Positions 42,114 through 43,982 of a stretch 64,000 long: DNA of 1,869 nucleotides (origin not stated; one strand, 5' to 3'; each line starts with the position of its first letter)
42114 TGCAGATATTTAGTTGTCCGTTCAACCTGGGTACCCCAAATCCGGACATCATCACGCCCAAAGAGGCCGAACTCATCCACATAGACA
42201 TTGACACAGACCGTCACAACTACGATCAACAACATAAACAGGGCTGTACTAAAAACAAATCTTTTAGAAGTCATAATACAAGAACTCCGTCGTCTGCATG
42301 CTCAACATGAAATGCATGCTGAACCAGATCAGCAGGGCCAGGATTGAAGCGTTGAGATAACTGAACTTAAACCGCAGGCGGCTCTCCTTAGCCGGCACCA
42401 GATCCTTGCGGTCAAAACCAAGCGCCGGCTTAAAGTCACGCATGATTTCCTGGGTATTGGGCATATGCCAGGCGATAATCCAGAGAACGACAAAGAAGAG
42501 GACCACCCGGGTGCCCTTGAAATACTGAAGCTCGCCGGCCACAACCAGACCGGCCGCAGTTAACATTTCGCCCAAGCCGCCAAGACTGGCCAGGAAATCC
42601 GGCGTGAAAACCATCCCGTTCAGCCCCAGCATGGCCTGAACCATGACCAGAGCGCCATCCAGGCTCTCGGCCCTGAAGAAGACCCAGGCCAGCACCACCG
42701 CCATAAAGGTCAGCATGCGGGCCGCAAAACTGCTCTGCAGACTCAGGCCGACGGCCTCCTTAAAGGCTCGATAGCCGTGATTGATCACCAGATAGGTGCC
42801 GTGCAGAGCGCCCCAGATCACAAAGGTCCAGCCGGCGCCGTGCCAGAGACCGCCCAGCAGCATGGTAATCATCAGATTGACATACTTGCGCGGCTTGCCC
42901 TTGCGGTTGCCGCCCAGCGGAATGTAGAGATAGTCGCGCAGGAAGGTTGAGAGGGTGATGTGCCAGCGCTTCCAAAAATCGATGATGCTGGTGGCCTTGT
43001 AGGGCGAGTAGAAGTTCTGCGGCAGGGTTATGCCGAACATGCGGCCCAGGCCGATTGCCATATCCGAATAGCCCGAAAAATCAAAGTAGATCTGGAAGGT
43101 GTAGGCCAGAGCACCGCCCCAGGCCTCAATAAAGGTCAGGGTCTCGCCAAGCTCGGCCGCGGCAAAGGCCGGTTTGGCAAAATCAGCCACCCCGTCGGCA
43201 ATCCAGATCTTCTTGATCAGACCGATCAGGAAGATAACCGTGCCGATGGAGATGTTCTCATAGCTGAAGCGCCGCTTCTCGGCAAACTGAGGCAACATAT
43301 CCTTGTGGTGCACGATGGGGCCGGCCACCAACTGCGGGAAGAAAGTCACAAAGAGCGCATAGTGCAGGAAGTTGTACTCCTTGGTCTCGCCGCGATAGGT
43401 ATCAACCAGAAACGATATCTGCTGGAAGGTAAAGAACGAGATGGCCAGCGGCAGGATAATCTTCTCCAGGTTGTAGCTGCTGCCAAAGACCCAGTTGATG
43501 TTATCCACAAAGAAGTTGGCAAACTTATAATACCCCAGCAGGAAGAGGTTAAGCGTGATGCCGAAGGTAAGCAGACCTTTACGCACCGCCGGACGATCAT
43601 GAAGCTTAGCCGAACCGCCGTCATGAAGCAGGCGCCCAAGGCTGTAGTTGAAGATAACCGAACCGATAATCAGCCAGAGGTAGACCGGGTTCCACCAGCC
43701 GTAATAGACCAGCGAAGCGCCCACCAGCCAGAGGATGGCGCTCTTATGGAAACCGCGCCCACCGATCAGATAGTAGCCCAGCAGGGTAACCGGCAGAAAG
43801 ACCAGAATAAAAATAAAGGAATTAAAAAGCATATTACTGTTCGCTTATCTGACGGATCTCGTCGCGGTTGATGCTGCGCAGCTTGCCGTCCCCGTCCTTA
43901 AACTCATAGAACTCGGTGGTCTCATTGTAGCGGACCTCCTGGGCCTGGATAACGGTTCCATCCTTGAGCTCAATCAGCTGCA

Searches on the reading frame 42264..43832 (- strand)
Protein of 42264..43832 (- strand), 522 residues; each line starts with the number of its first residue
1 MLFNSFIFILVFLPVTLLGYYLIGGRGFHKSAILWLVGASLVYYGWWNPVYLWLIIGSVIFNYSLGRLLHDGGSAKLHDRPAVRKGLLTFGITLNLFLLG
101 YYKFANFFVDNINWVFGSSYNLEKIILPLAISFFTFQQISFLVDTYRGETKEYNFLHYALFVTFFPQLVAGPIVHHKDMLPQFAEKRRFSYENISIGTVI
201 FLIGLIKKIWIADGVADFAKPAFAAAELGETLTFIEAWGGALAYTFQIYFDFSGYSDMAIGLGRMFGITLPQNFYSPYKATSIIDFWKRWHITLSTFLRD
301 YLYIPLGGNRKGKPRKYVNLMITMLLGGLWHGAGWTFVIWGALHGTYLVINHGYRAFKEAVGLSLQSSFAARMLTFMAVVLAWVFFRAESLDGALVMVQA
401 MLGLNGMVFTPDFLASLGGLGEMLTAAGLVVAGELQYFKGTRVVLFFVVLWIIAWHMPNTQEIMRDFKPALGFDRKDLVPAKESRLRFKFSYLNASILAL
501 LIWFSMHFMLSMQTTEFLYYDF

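Call 33: search_protein_families(library=pfam, proteins=[window:42264-43832:-], max_evalue=0.0001)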
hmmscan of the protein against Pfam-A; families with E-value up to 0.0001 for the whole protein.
window:42264-43832:- (522 aa): 2 families
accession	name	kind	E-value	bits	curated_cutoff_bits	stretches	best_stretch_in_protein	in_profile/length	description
PF03062.24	MBOAT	-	6e-37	128.1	27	1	90-357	12-300/337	MBOAT, membrane-bound O-acyltransferase family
PF13813.11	MBOAT_2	-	9.7e-07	29.4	25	1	271-335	2-68/85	Membrane bound O-acyl transferase family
